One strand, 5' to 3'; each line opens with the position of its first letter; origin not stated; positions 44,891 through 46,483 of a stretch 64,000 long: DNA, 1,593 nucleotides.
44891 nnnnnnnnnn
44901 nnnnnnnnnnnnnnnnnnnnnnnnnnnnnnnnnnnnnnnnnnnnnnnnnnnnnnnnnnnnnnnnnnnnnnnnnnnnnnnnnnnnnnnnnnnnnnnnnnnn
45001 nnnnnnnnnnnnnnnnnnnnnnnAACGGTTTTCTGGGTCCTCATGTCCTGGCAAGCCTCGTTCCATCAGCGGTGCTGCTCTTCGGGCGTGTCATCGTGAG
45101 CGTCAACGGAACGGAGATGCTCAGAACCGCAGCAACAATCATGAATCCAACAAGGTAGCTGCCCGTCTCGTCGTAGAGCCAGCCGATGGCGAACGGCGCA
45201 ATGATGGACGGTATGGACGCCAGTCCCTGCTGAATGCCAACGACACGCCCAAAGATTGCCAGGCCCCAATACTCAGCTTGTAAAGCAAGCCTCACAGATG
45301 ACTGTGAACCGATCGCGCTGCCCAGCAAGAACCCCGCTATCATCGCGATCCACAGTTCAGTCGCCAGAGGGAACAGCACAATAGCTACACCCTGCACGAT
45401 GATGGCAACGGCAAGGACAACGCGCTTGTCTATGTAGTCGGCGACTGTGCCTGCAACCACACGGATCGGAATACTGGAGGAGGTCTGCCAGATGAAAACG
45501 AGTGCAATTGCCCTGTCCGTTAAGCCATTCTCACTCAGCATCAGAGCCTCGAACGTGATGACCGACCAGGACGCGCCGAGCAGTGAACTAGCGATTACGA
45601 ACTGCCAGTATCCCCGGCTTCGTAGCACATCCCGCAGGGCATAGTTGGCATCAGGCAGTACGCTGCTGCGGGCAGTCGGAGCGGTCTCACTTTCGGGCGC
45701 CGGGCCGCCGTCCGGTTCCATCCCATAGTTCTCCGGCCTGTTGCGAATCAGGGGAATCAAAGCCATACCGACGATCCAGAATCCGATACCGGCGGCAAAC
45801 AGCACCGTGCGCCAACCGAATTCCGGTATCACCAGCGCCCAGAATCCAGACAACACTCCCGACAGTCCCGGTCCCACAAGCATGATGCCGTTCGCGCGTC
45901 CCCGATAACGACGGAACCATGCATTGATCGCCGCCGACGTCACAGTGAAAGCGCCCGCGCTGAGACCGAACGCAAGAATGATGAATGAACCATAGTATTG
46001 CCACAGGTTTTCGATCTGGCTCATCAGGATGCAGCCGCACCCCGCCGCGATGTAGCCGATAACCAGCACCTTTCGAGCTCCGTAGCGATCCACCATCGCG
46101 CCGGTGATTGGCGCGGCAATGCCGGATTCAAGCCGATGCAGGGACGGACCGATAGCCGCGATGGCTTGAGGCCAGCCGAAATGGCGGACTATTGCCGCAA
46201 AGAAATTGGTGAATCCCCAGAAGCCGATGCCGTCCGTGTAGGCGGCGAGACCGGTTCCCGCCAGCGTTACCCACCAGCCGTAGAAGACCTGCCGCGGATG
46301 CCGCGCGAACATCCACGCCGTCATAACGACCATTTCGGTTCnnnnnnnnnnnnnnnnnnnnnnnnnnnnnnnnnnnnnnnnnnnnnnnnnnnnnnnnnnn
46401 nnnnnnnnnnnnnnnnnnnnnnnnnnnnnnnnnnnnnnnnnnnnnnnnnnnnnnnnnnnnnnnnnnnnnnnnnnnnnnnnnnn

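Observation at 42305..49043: Head-to-tail array of five OFA-like MFS transporters, with a recent tandem duplicate, inserted between dapF and the dapL-like gene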

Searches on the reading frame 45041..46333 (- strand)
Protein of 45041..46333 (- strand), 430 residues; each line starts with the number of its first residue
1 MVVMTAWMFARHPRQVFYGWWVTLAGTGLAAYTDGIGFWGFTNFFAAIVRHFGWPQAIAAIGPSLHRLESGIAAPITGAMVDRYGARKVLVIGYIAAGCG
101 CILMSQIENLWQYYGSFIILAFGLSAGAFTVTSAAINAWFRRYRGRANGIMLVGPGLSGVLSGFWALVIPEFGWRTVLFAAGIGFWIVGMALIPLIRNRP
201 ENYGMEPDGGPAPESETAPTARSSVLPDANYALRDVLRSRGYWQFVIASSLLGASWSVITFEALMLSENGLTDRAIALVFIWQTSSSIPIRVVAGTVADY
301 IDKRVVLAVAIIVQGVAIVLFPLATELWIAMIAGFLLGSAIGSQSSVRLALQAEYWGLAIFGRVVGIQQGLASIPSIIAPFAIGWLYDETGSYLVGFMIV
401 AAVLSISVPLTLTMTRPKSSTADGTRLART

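Call 5: search_protein_families(library=pfam, proteins=[window:45041-46333:-], max_evalue=0.01)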
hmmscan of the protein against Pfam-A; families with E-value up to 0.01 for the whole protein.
window:45041-46333:- (430 aa): 1 family
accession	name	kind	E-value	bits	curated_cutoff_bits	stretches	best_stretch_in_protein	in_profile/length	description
PF07690.21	MFS_1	-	2.5e-33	115.9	33.4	2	33-261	7-223/347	Major Facilitator Superfamily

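Call 6: search_protein_families(library=ncbifam, proteins=[window:45041-46333:-], max_evalue=0.01)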
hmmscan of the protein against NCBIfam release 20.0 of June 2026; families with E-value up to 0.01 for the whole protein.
window:45041-46333:- (430 aa): 30 families (the best 25 are shown)
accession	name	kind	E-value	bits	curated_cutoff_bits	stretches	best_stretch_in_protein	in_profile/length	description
NF049980.1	SfMCT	equivalog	8.6e-34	116.8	320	1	20-402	2-377/378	L-lactate MFS transporter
TIGR00890.1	2A0111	subfamily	1.4e-22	80.2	374.85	1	20-407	2-374/377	oxalate/formate antiport family MFS transporter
TIGR00892.1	2A0113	subfamily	4.7e-19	68.4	586.1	1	41-407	38-413/455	monocarboxylate transporter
TIGR00881.1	2A0104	subfamily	1.2e-18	67.3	407.75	2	70-248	43-224/379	phosphoglycerate transporter protein PgtP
TIGR00893.1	2A0114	subfamily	3.7e-17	62.3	395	1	75-412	47-396/399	D-galactonate transporter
NF038246.1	bile_salt_MFS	equivalog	1.6e-12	47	400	1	65-257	49-244/408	conjugated bile salt MFS transporter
TIGR04259.1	oxa_formateAnti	equivalog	1.9e-11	43.5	335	1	39-407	20-384/405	oxalate/formate MFS antiporter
TIGR00895.1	2A0115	subfamily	4.3e-11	42.4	418.55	2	76-185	71-181/398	aromatic acid/H+ symport family MFS transporter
NF012174.0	tet_MFS_A_B_C_D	equivalog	6.9e-09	35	475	2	72-137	55-118/382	Tet(A)/Tet(B)/Tet(C) family tetracycline efflux MFS transporter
TIGR00880.1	2_A_01_02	superfamily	2.1e-08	34.4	131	1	72-193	13-135/141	multidrug resistance protein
TIGR00886.1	2A0108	subfamily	2.6e-08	33.4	311.7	2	267-388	30-151/368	NarK family nitrate/nitrite MFS transporter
NF008963.0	PRK12307.1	equivalog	2e-07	30.6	637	1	72-417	68-410/426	MFS transporter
NF033733.1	MFS_ArsK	equivalog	2.3e-07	30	400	1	38-408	20-378/388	arsenite efflux MFS transporter ArsK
NF008586.0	PRK11551.1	equivalog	2.8e-07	29.9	410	1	73-393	66-374/406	3-(3-hydroxy-phenyl)propionate transporter MhpT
NF003024.0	PRK03893.1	subfamily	2.8e-07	29.7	604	1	76-189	75-188/497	sialate:H+ symport family MFS transporter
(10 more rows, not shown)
